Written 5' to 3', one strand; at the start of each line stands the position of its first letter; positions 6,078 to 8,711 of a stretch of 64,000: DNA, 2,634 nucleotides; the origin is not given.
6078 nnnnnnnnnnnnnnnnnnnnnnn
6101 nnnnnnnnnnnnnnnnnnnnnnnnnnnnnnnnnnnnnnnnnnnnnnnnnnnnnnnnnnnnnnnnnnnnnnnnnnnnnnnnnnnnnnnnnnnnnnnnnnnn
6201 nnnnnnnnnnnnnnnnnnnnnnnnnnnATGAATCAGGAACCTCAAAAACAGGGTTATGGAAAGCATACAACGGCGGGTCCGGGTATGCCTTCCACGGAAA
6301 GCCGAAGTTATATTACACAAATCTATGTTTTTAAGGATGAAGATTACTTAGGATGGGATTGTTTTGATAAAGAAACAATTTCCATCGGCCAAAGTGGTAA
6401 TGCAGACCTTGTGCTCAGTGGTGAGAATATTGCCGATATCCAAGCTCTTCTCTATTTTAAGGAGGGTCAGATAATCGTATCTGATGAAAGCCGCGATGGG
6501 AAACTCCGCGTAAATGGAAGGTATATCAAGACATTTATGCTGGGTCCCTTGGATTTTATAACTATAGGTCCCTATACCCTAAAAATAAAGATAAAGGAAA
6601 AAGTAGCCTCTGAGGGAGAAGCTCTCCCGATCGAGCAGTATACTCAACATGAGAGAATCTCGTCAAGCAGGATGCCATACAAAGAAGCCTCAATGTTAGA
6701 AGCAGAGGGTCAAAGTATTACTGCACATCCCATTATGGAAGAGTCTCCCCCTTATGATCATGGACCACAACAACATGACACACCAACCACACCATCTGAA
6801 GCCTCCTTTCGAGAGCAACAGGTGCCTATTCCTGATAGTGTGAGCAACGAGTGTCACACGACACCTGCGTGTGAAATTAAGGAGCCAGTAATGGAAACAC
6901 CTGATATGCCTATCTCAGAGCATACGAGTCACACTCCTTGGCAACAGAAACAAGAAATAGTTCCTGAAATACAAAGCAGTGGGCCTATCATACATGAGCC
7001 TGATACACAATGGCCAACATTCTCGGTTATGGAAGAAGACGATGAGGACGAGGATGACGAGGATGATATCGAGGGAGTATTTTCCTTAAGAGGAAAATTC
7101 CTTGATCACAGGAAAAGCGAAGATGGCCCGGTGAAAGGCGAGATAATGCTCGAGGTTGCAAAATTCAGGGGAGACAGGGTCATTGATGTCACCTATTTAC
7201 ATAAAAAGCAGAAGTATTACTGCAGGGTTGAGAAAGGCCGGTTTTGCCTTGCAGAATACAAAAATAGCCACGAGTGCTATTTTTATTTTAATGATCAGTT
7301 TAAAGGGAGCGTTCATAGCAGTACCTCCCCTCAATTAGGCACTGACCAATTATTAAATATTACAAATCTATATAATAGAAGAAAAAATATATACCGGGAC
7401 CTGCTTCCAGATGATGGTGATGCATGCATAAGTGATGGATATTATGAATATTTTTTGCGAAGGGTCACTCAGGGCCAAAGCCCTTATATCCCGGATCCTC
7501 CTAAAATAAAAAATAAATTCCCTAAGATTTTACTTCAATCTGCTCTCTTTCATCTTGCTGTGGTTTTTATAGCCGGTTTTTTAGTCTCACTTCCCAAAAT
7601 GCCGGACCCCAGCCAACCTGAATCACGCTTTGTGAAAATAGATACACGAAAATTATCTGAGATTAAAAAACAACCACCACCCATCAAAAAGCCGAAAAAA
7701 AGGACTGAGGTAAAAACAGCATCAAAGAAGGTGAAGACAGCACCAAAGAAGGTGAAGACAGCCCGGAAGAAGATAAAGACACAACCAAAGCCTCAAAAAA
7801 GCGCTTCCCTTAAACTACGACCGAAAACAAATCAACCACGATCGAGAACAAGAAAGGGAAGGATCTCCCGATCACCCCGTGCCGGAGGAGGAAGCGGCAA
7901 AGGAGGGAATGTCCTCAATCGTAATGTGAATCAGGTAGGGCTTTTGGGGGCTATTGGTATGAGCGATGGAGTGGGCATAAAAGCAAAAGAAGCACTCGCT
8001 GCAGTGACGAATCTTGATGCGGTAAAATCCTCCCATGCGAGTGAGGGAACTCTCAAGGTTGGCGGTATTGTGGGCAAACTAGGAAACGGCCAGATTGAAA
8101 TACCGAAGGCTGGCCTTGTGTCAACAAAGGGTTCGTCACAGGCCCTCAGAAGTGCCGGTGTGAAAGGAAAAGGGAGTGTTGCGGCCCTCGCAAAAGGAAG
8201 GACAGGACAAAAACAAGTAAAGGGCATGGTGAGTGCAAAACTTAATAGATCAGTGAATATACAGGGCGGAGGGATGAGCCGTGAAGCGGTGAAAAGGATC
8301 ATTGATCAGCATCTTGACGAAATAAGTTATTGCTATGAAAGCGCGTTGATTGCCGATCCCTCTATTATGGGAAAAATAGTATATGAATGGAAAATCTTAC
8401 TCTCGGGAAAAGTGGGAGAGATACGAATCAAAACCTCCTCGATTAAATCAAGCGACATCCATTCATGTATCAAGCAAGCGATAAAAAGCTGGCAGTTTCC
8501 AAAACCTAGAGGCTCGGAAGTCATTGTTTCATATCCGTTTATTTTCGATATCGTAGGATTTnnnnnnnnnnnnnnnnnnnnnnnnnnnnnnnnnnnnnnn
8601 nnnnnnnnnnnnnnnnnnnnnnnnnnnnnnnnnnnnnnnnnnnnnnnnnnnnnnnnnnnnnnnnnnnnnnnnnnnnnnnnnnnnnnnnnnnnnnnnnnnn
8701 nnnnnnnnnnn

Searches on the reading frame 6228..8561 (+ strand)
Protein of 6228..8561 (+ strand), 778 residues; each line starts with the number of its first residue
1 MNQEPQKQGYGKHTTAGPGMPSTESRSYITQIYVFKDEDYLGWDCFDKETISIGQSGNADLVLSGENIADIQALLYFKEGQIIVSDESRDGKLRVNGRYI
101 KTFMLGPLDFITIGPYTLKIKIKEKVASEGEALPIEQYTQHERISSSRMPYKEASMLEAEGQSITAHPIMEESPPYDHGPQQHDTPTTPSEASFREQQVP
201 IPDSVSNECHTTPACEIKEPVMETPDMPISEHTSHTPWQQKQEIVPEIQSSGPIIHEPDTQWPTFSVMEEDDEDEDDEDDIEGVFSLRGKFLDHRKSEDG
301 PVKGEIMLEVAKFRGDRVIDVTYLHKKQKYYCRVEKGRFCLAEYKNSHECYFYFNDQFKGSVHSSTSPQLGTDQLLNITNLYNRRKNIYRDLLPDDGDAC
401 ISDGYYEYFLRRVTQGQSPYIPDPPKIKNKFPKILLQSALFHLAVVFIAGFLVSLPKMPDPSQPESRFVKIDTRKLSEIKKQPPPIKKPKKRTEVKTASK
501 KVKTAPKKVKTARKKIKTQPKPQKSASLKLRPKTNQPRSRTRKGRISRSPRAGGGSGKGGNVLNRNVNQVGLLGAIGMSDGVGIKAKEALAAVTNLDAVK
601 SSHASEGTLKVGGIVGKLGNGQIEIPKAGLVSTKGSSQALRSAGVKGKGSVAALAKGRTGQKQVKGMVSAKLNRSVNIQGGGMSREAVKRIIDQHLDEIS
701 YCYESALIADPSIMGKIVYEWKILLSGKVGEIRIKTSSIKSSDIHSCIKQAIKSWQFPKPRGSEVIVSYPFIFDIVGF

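Call 35: search_protein_families(library=pfam, proteins=[window:6228-8561:+], max_evalue=0.00001)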
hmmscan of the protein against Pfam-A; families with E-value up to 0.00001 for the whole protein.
window:6228-8561:+ (778 aa): 1 family
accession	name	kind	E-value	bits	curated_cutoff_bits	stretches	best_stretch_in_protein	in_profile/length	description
PF16697.10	Yop-YscD_cpl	-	2.8e-06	27.9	33.2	1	48-120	16-90/94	Inner membrane component of T3SS, cytoplasmic domain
